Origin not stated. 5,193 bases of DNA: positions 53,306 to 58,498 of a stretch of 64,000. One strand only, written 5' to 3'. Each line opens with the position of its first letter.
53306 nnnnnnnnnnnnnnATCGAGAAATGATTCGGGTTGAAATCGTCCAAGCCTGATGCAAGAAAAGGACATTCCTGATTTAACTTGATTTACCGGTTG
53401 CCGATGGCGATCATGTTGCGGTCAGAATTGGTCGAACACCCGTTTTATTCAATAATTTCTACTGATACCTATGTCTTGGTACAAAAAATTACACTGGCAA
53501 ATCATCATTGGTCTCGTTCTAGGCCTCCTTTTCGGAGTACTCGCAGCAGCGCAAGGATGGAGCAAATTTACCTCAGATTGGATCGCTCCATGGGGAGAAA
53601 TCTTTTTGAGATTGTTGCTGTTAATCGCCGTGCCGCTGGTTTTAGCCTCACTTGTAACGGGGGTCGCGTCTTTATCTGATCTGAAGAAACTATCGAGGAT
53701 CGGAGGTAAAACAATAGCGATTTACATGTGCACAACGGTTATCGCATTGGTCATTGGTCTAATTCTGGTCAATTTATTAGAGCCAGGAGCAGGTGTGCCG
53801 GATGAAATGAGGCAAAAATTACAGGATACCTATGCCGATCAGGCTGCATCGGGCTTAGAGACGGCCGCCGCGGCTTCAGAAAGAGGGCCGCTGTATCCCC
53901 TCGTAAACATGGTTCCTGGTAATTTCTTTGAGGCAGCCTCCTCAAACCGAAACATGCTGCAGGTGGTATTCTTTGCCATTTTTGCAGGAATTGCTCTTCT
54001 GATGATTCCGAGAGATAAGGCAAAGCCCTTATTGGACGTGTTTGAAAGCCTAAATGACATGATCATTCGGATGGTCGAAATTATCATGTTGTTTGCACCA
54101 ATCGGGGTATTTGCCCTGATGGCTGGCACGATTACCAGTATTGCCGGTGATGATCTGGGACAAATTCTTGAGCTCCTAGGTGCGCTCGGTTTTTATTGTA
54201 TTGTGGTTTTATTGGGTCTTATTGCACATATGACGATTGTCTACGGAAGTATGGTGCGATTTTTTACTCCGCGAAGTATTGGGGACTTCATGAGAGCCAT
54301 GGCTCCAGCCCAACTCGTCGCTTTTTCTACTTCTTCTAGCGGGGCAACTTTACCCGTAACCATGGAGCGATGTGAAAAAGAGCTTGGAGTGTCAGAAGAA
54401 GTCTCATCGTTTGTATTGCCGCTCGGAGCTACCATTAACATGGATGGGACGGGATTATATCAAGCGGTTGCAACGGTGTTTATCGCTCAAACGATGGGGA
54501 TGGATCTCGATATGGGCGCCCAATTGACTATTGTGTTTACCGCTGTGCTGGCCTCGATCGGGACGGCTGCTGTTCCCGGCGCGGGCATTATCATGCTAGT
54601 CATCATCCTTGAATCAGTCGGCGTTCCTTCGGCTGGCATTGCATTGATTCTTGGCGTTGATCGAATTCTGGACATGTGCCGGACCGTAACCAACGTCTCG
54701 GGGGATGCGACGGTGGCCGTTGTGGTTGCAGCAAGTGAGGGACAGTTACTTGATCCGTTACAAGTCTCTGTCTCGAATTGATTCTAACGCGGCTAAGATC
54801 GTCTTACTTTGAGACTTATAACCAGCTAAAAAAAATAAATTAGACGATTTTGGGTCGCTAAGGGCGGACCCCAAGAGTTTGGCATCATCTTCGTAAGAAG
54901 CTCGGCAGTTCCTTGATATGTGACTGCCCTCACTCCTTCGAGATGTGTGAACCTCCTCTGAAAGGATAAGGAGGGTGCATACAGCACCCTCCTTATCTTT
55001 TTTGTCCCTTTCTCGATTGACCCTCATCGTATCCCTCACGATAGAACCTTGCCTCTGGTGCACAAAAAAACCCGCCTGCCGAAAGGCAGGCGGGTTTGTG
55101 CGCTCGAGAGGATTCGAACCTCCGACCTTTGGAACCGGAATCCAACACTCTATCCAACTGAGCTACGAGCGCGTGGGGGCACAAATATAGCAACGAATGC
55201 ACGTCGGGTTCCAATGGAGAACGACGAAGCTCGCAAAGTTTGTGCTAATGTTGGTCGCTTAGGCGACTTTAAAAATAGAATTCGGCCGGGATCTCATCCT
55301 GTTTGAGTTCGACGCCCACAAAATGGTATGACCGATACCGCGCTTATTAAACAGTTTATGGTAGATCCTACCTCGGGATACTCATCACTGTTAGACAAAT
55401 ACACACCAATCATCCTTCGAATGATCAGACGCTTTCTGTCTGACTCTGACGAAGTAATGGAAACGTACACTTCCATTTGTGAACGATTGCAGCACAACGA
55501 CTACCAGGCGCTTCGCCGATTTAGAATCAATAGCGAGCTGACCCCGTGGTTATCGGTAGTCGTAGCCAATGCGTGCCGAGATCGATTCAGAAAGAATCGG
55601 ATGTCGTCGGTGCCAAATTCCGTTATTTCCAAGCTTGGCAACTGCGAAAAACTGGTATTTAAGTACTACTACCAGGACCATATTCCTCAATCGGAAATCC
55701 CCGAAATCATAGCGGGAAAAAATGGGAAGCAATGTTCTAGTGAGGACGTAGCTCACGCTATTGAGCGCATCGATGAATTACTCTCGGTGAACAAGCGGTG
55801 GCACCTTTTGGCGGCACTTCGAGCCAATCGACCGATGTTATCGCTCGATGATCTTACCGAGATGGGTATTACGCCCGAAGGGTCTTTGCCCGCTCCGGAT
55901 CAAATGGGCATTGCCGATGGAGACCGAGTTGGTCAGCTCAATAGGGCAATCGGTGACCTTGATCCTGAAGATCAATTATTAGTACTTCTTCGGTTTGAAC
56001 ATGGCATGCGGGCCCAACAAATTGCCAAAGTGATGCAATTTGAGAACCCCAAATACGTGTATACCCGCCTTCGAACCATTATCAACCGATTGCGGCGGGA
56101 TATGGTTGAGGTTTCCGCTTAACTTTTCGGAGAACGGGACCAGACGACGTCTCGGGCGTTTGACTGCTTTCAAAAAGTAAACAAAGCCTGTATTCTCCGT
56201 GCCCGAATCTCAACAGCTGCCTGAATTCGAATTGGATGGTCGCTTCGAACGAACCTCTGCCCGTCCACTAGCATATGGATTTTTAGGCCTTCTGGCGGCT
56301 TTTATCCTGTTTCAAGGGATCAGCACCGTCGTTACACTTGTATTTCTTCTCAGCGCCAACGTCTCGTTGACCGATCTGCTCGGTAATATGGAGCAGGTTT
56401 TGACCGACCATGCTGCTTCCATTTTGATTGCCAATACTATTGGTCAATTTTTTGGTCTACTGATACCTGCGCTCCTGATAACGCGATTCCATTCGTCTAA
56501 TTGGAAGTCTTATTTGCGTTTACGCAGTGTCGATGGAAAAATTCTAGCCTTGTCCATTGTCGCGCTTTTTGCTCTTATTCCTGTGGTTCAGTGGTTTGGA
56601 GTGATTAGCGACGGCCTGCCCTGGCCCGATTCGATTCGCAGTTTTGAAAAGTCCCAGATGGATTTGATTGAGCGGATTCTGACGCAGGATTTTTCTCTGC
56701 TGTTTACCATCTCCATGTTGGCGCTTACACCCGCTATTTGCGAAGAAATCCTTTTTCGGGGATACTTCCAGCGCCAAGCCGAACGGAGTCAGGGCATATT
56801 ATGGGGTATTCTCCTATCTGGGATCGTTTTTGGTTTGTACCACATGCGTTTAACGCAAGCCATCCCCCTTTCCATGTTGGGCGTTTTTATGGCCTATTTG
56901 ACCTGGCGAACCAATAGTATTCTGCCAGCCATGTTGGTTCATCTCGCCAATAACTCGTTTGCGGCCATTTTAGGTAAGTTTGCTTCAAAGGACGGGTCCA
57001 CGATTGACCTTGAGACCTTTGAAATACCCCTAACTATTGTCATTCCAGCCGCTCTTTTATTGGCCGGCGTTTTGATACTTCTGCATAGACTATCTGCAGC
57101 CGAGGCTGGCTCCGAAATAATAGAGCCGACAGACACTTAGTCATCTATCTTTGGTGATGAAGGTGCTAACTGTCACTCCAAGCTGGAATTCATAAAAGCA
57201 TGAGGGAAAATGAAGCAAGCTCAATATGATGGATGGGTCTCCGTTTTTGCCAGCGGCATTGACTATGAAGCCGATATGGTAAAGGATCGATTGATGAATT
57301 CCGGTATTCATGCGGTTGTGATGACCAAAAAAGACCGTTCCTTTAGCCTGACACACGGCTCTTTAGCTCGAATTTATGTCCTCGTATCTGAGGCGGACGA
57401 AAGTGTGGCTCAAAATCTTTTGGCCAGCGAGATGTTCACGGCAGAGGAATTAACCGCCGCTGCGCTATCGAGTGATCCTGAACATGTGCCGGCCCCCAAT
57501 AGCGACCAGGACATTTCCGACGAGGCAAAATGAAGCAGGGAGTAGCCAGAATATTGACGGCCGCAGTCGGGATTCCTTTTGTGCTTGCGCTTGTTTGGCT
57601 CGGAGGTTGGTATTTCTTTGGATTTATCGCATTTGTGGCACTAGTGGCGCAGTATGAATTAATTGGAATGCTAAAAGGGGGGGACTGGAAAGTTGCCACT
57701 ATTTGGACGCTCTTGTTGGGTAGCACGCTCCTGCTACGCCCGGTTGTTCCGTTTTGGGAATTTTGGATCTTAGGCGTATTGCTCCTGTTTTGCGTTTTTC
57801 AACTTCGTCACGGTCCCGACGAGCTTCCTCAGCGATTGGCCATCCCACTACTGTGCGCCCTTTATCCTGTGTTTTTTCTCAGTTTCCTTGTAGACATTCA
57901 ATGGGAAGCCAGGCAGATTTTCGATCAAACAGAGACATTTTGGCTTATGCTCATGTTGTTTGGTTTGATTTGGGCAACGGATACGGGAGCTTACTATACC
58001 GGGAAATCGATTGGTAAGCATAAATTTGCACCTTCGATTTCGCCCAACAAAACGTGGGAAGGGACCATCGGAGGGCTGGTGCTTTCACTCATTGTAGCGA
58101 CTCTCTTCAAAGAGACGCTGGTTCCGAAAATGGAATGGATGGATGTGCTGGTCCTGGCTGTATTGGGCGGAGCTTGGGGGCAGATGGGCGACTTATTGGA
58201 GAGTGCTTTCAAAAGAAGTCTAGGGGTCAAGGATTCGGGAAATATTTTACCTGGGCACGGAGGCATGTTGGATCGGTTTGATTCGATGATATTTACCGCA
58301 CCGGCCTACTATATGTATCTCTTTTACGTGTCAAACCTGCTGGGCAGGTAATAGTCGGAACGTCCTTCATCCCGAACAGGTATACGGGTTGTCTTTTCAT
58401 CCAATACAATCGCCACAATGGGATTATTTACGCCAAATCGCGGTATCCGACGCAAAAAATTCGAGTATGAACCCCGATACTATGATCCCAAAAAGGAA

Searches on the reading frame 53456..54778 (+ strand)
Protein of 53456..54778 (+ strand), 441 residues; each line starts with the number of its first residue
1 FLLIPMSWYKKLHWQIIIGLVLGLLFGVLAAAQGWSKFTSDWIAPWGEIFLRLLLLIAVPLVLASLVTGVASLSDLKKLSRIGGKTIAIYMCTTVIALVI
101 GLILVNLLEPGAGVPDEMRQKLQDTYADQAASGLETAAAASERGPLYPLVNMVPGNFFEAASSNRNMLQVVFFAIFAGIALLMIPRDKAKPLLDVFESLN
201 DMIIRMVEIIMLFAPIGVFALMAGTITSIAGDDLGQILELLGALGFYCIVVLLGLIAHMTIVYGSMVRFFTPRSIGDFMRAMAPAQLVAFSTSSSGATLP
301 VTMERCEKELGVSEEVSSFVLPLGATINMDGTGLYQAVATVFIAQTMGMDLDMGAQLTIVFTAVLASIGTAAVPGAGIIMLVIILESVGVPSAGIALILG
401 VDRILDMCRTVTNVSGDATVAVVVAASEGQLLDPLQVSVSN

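Call 41: search_protein_families(library=pfam, proteins=[window:53456-54778:+], max_evalue=0.00001)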
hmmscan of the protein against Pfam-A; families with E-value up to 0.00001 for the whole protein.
window:53456-54778:+ (441 aa): 1 family
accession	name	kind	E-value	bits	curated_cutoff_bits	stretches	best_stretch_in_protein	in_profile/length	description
PF00375.23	SDF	-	5.4e-129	431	27.9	1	12-426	1-386/387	Sodium:dicarboxylate symporter family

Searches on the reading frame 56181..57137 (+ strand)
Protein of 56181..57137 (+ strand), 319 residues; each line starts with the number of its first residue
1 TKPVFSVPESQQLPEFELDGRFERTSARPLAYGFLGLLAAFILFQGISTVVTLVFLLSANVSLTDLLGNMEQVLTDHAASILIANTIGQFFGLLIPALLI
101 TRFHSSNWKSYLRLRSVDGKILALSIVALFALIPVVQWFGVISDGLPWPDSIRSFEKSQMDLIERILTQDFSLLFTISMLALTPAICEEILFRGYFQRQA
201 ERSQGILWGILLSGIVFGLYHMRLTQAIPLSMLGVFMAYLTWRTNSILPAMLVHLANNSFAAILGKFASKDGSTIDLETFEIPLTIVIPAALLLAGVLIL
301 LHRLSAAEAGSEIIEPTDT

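Call 41: search_protein_families(library=pfam, proteins=[window:56181-57137:+], max_evalue=0.00001)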
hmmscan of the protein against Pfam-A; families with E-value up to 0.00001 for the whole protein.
window:56181-57137:+ (319 aa): 1 family
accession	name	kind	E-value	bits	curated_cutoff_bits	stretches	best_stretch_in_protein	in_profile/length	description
PF02517.21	Rce1-like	-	4.2e-22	78.7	22.4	1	173-259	4-92/93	Type II CAAX prenyl endopeptidase Rce1-like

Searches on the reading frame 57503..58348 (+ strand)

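Call 41: search_protein_families(library=pfam, proteins=[window:57503-58348:+], max_evalue=0.00001)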
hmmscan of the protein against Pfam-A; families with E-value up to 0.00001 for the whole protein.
window:57503-58348:+ (282 aa): 1 family
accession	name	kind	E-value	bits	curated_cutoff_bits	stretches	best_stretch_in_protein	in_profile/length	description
PF01148.25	CTP_transf_1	-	1.6e-65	222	24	1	15-275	2-263/264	Cytidylyltransferase family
